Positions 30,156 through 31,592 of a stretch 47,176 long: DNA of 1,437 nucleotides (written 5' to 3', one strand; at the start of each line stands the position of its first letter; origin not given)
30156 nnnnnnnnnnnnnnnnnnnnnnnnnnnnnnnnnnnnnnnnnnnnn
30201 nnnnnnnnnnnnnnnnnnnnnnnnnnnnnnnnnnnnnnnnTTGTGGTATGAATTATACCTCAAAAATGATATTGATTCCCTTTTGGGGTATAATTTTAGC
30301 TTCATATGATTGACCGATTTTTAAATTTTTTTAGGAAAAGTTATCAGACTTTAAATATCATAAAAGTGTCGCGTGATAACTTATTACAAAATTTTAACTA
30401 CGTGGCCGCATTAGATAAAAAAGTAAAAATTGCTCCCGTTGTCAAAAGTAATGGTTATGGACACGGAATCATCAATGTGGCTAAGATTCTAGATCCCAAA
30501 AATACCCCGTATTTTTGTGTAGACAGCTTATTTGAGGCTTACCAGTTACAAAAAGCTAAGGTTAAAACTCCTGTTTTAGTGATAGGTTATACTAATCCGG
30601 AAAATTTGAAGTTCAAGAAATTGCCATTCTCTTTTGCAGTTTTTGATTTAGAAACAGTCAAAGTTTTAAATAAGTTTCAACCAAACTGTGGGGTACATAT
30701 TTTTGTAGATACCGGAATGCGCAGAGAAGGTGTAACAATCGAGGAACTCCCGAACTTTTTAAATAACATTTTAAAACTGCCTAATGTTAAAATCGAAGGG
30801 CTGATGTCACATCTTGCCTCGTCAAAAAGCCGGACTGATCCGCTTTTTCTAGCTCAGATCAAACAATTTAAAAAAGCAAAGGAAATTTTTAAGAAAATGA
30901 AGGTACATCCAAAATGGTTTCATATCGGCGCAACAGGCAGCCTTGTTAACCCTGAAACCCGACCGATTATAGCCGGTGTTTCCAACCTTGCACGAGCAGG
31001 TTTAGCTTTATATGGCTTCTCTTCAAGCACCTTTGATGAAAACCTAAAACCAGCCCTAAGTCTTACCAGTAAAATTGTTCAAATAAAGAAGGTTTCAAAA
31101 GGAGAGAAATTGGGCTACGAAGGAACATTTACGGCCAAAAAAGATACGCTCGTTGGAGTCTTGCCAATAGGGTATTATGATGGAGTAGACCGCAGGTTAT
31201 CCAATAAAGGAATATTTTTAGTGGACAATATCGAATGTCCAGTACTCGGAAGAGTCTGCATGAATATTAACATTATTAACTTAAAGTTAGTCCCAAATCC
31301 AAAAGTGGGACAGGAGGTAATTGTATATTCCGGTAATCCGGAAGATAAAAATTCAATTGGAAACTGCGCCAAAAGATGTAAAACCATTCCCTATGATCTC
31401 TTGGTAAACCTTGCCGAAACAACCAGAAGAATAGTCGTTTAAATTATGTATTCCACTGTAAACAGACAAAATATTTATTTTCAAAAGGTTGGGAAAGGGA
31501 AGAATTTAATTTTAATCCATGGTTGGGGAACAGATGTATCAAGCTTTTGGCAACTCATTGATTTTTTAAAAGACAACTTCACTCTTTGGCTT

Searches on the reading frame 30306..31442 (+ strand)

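Call 9: search_protein_families(library=pfam, proteins=[window:30306-31442:+], max_evalue=0.0001)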
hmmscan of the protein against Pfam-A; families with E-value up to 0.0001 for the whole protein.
window:30306-31442:+ (378 aa): 2 families
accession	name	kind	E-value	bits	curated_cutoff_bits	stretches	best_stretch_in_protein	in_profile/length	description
PF01168.26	Ala_racemase_N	-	2.6e-45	155.2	24.1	1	21-239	1-219/220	Alanine racemase, N-terminal domain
PF00842.27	Ala_racemase_C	-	6.7e-34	116.7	25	1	250-376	1-126/127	Alanine racemase, C-terminal domain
